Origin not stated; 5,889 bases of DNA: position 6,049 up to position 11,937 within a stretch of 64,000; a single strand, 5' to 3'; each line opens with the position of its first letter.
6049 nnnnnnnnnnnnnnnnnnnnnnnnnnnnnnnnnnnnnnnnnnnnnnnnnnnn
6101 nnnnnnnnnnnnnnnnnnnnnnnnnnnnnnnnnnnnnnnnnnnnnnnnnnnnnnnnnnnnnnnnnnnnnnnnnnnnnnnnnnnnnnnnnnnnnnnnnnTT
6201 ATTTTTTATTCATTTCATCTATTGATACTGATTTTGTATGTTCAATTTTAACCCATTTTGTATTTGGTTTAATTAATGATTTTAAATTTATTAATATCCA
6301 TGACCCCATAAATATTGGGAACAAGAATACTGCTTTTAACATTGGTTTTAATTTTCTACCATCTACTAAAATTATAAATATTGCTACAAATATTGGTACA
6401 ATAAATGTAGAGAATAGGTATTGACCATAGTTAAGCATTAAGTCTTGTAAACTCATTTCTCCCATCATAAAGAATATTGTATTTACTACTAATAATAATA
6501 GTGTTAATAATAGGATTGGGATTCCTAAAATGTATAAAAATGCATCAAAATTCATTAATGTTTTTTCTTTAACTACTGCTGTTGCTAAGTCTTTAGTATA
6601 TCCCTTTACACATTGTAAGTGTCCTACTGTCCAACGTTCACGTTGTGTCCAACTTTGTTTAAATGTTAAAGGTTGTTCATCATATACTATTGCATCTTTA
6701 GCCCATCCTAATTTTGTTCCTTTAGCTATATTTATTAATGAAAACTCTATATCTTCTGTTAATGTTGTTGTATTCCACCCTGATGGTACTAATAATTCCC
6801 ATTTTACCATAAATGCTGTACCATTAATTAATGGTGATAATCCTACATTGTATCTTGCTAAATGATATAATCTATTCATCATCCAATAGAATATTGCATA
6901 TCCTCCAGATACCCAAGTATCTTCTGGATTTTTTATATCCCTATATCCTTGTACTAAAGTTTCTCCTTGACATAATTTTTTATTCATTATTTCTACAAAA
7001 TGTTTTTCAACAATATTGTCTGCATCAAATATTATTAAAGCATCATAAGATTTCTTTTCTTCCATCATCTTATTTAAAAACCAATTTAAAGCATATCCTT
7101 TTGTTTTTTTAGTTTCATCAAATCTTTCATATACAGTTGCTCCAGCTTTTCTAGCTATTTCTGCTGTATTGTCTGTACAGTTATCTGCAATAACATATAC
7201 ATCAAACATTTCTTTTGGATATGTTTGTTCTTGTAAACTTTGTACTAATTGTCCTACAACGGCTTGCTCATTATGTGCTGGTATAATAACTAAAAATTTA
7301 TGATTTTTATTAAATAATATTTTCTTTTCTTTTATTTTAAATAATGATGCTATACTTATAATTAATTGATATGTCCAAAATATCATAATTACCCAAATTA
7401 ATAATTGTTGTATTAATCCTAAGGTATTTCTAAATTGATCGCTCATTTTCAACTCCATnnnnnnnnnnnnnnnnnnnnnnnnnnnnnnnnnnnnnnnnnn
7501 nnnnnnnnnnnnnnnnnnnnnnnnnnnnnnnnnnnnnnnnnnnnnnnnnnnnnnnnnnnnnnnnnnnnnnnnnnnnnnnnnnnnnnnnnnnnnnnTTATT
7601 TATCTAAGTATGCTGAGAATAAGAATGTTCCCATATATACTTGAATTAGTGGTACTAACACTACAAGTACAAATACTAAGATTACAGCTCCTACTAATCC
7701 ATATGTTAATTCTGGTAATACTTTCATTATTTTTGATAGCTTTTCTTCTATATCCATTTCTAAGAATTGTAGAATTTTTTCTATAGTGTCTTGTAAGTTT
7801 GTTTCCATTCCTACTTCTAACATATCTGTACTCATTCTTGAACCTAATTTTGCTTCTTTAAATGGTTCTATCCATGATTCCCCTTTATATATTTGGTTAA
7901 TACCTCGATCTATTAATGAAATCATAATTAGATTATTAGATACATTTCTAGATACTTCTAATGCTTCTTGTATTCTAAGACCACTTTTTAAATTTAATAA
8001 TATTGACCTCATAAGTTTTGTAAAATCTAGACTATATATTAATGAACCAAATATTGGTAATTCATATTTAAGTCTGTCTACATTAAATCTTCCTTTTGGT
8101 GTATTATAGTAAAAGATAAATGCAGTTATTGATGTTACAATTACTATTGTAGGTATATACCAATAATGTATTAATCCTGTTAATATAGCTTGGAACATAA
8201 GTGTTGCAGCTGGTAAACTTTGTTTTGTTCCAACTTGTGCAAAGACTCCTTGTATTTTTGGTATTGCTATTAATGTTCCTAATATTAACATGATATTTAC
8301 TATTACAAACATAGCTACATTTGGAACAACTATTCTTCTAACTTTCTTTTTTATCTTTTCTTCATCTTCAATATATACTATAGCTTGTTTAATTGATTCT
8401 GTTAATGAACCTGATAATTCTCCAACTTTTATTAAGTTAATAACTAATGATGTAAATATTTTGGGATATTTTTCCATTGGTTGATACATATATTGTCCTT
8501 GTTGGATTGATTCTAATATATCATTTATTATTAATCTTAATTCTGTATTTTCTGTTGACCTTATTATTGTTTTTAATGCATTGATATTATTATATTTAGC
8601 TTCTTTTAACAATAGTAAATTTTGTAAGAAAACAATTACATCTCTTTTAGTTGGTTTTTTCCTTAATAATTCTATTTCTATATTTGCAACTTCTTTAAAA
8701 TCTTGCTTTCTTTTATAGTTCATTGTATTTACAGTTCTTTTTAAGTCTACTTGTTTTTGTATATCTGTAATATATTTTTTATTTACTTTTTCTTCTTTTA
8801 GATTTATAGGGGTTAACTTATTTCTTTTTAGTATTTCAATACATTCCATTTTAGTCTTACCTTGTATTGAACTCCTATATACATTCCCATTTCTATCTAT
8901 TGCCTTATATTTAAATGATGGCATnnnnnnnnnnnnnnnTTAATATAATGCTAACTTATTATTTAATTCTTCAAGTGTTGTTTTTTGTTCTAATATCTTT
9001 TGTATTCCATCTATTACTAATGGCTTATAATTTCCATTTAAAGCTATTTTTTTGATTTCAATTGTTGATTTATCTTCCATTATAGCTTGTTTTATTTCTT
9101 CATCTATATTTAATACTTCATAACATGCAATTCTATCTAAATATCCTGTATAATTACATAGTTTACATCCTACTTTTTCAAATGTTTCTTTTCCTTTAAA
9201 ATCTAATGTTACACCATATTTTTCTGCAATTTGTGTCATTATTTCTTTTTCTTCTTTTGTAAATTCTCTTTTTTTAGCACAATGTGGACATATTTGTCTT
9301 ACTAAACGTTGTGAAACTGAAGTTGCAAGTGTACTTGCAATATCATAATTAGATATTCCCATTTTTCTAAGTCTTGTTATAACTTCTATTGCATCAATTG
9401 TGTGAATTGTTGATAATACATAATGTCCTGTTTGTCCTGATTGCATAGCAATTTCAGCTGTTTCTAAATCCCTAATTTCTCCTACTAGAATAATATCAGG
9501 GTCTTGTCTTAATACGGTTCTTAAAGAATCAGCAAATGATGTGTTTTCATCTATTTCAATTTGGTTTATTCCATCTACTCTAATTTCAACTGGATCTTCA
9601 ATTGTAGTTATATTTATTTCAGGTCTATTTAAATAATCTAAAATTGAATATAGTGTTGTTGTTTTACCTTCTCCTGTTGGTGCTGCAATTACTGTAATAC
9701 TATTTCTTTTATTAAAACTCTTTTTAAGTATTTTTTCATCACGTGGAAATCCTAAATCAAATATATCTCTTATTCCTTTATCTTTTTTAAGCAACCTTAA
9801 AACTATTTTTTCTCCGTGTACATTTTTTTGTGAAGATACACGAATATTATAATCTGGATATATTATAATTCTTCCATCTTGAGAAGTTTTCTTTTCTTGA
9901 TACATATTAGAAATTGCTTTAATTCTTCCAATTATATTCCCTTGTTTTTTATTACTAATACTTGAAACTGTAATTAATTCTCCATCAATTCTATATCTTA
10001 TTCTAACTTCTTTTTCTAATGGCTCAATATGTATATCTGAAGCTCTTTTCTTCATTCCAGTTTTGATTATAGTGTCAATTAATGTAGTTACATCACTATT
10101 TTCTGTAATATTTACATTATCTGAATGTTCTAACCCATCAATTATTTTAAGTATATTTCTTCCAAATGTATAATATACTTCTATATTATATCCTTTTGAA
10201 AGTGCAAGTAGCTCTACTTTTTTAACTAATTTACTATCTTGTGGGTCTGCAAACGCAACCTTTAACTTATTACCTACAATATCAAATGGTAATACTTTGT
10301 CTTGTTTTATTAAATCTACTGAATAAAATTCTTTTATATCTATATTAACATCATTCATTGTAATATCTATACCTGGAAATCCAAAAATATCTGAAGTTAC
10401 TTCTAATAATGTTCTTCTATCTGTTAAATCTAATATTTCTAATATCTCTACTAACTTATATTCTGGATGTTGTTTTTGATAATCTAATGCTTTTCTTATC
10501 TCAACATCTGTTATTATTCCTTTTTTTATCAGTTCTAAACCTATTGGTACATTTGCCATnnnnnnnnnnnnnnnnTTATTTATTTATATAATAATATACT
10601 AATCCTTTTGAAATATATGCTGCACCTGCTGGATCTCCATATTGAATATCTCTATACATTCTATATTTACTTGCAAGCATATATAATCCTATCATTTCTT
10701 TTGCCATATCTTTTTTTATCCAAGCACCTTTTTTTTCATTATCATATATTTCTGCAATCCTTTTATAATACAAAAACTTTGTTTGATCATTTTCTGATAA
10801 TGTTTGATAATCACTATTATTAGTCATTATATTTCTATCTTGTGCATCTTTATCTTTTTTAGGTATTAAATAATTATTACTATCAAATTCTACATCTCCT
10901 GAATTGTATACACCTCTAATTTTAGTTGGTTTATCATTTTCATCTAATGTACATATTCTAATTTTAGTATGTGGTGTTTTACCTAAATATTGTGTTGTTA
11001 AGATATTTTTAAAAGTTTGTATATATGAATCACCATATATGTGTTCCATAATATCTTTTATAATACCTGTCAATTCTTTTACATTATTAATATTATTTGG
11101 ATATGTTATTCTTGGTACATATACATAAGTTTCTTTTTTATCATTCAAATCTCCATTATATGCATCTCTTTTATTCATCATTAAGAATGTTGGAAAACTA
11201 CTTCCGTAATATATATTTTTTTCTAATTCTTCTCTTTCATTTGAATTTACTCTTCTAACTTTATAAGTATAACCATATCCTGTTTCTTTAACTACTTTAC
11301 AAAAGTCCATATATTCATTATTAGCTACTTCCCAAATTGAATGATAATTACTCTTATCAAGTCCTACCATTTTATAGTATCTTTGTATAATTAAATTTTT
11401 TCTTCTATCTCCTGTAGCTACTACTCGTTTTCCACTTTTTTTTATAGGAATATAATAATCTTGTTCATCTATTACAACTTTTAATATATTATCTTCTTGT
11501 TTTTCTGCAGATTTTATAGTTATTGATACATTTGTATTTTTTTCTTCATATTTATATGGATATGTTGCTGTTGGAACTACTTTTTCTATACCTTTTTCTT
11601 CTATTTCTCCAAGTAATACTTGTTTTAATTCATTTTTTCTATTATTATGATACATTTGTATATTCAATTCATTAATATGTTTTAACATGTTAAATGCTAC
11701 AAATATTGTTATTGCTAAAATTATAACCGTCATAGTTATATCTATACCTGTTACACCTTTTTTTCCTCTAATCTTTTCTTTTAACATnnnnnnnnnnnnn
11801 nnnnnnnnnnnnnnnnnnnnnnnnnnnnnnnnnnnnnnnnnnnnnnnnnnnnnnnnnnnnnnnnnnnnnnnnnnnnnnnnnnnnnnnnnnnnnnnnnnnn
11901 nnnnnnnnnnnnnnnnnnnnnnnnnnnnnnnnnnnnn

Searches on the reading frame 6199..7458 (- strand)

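Call 45: search_protein_families(library=pfam, proteins=[window:6199-7458:-], max_evalue=0.0001)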
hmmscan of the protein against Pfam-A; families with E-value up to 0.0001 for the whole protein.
window:6199-7458:- (419 aa): 4 families
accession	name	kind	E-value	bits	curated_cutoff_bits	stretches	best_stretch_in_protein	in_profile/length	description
PF13632.12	Glyco_trans_2_3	-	3.4e-20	73.2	27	1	142-363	3-197/198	Glycosyl transferase family group 2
PF13641.12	Glyco_tranf_2_3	-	2.2e-19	70.8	27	1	54-278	2-229/230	Glycosyltransferase like family 2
PF00535.33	Glycos_transf_2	-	1.3e-15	58.2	23.3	1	57-197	2-139/168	Glycosyl transferase family 2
PF13704.12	Glyco_tranf_2_4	-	8.8e-05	23.4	27.5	0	86-151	21-85/98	Glycosyl transferase family 2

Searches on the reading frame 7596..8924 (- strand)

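Call 45: search_protein_families(library=pfam, proteins=[window:7596-8924:-], max_evalue=0.0001)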
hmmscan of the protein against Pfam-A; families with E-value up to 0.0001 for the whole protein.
window:7596-8924:- (442 aa): 1 family
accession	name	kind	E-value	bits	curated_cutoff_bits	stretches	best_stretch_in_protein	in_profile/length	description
PF00482.28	T2SSF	-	1.6e-27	96.4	25.2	2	99-222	1-125/125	Type II secretion system (T2SS), protein F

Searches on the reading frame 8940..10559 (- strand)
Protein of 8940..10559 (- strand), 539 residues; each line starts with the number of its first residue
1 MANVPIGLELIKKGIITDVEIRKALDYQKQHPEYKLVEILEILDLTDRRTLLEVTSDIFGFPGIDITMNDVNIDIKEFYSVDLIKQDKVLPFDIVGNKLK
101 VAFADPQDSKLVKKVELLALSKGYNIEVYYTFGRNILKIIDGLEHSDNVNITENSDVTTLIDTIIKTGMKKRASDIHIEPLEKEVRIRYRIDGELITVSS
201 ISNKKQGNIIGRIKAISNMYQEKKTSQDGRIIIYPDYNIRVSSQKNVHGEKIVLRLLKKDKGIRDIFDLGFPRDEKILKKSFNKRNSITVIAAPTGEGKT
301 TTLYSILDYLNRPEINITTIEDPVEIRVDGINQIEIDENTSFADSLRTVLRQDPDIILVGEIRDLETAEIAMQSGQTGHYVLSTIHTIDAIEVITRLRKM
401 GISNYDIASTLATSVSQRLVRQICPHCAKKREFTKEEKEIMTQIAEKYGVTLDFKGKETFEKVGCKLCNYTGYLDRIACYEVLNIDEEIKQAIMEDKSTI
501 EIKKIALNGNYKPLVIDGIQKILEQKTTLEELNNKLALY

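Call 45: search_protein_families(library=pfam, proteins=[window:8940-10559:-], max_evalue=0.0001)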
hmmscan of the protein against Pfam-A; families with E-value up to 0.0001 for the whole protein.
window:8940-10559:- (539 aa): 2 families
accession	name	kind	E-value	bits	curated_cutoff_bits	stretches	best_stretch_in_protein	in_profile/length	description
PF00437.27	T2SSE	-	2.4e-99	332.9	24.9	1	153-533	4-369/370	Type II/IV secretion system protein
PF05157.20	MshEN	-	3.7e-06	27.3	23.1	1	59-145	1-85/90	MshEN domain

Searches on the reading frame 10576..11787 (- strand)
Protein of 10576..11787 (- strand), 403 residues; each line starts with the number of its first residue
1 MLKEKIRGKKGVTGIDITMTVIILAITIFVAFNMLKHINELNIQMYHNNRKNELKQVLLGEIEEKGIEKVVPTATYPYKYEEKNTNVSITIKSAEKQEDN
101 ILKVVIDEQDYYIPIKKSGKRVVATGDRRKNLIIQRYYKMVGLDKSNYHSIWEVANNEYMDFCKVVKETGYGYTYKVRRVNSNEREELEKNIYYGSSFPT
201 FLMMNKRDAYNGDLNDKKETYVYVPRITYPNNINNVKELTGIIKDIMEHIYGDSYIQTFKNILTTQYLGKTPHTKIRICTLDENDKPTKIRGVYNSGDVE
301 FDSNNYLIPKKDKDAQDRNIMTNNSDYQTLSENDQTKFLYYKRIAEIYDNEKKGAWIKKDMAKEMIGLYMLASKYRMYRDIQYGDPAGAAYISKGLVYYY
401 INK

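Call 45: search_protein_families(library=pfam, proteins=[window:10576-11787:-], max_evalue=0.0001)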
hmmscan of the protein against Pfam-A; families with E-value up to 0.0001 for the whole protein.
window:10576-11787:- (403 aa): 0 families

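Call 62: search_protein_families(library=phrogs, proteins=[window:10576-11787:-], max_evalue=0.001)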
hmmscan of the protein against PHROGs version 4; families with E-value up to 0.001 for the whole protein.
window:10576-11787:- (403 aa): 0 families

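Call 74: search_protein_families(library=pfam, proteins=[window:10576-11787:-], max_evalue=1)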
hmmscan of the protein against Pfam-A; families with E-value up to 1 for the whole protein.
window:10576-11787:- (403 aa): 0 families
